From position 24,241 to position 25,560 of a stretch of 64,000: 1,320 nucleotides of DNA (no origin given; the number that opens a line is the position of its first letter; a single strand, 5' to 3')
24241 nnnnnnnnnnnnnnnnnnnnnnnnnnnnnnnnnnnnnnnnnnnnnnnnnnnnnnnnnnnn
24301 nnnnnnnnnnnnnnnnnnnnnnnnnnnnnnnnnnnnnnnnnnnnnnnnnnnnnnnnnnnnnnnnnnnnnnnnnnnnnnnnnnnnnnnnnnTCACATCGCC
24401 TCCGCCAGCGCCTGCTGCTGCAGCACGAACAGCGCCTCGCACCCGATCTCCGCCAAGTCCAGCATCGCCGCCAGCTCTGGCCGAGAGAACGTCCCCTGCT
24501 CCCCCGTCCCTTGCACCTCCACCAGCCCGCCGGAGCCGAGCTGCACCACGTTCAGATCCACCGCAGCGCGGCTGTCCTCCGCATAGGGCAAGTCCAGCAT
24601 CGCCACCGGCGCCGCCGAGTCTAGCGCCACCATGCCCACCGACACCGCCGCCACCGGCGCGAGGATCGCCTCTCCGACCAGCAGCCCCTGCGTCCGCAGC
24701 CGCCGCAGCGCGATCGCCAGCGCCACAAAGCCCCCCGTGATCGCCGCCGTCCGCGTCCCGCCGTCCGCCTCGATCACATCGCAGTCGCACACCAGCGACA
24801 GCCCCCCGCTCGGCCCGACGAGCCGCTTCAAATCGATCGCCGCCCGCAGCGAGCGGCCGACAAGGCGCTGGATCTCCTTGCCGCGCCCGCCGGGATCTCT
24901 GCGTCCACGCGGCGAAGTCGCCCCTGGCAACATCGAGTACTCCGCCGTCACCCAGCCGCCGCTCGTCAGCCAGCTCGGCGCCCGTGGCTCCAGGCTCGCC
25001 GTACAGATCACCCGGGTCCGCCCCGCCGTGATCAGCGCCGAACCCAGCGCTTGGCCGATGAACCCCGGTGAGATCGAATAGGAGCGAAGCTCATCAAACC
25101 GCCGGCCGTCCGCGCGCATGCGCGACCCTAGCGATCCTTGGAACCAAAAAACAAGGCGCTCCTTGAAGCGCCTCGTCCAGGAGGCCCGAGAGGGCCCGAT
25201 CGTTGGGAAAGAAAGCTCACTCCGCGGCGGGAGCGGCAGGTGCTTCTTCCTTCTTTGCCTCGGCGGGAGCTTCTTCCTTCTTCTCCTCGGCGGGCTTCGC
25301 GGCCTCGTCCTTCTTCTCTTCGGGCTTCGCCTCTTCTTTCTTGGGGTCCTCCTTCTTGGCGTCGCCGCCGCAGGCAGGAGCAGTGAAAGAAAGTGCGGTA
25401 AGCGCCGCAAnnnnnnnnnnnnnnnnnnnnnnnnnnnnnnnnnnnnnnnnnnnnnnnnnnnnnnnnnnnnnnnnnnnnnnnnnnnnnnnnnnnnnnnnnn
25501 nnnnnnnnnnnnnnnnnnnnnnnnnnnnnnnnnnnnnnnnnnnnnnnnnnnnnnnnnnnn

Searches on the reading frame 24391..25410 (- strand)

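Call 60: search_protein_families(library=pfam, proteins=[window:24391-25410:-], max_evalue=0.001)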
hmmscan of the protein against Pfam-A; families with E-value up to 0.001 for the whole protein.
window:24391-25410:- (339 aa): 2 families
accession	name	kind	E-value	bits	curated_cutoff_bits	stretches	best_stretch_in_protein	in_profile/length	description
PF01138.27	RNase_PH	-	2.7e-23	83.2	25.5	1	107-234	1-127/130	3' exoribonuclease family, domain 1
PF03725.20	RNase_PH_C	-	2.9e-06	27.6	20.8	1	252-321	2-65/67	3' exoribonuclease family, domain 2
